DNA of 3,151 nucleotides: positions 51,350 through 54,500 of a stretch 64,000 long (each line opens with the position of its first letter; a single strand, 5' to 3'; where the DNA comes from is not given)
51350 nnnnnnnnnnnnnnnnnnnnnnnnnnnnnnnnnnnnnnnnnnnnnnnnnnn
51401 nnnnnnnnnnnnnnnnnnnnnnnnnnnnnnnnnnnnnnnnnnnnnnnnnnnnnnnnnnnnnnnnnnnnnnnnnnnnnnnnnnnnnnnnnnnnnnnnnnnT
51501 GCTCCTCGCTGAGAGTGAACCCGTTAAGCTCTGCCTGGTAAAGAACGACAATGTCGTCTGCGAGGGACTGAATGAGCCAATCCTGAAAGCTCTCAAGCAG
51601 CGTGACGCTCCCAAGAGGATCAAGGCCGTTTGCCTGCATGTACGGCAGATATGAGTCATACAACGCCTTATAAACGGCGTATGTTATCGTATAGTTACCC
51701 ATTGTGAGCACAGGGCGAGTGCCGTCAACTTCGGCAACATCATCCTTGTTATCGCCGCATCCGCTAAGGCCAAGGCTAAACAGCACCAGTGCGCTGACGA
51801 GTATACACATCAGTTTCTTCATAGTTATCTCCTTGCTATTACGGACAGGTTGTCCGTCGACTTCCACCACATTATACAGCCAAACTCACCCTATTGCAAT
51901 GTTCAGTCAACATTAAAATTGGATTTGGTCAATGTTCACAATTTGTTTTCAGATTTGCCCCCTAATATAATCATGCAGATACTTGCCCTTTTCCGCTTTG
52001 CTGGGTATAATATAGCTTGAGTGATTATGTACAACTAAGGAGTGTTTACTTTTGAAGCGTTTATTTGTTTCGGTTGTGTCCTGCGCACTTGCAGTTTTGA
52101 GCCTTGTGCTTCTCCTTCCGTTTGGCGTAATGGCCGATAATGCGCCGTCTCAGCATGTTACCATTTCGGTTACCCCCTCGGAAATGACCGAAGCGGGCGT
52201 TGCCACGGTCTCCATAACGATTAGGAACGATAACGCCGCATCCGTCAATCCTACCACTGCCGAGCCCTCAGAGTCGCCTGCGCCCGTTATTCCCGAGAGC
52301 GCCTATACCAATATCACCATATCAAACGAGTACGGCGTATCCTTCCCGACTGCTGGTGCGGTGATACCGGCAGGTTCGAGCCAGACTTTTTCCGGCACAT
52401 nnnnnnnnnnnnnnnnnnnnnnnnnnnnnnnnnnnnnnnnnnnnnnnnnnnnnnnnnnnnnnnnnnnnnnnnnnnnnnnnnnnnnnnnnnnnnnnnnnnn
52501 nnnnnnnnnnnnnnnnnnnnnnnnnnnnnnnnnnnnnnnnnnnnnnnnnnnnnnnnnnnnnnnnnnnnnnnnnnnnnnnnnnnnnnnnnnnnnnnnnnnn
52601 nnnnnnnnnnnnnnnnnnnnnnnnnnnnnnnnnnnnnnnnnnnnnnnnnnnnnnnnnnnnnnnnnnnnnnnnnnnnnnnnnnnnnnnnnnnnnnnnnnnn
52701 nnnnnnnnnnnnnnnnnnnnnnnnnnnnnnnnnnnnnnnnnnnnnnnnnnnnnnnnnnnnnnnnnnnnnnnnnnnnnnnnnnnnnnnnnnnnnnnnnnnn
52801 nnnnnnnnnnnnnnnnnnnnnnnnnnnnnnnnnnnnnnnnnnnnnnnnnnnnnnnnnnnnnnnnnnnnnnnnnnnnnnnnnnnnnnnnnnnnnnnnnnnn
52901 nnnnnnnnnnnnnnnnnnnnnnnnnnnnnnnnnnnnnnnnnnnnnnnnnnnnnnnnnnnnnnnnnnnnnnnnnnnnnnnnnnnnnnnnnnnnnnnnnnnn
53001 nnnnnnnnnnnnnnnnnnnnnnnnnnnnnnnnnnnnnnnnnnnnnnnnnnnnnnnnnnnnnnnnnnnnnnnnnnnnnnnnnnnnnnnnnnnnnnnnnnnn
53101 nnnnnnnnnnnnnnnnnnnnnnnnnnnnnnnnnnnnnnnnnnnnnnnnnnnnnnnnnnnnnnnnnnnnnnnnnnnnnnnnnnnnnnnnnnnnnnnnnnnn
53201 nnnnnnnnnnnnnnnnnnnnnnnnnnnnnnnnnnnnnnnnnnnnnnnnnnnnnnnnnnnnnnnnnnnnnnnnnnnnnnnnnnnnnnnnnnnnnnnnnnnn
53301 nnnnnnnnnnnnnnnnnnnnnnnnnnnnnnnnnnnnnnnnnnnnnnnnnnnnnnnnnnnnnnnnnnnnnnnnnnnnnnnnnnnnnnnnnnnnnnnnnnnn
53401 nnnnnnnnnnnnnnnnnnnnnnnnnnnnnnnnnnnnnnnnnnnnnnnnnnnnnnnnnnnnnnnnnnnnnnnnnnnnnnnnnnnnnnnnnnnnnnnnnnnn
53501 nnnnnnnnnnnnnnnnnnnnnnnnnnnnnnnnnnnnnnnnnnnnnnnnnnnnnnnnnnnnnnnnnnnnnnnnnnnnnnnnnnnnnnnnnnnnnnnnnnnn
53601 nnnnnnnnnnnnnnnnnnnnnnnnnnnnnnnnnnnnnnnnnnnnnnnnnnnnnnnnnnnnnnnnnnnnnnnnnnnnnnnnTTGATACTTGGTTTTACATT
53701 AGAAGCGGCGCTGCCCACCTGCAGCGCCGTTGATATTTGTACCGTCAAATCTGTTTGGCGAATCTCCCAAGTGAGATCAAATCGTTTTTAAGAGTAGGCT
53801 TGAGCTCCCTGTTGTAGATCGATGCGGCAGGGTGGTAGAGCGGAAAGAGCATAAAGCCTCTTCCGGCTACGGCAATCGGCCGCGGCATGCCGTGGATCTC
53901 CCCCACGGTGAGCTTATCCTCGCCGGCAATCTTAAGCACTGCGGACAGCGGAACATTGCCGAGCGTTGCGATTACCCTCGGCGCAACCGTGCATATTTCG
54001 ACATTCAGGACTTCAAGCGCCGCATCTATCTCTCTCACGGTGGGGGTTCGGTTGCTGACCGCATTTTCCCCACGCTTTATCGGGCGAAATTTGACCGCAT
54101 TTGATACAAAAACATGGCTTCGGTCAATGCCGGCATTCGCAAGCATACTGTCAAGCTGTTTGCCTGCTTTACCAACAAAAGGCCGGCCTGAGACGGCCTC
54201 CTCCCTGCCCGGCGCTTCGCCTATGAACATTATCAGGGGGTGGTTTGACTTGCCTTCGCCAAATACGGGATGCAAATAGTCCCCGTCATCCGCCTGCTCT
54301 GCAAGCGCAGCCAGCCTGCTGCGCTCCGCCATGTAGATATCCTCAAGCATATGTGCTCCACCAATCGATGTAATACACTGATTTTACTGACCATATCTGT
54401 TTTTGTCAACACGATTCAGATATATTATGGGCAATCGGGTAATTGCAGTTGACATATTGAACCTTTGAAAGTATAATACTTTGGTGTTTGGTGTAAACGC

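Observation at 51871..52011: Second copy of the same cis-element set between a PrsA-like lipoprotein gene and a surface-protein gene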

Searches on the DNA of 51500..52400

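Call 64: search_rna_families(source=window, start=51500, end=52400, threshold=evalue, max_evalue=1)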
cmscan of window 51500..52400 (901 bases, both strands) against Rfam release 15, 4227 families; matches with E-value up to 1: 0.
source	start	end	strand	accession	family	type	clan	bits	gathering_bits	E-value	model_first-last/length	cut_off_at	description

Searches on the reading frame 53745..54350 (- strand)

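Call 7: search_protein_families(library=pfam, proteins=[window:53745-54350:-])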
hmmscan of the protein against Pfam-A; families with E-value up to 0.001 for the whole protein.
window:53745-54350:- (201 aa): 1 family
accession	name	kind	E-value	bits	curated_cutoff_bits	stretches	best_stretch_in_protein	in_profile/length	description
PF03167.25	UDG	-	2.7e-30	105.7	24.3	1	30-185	1-130/141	Uracil DNA glycosylase superfamily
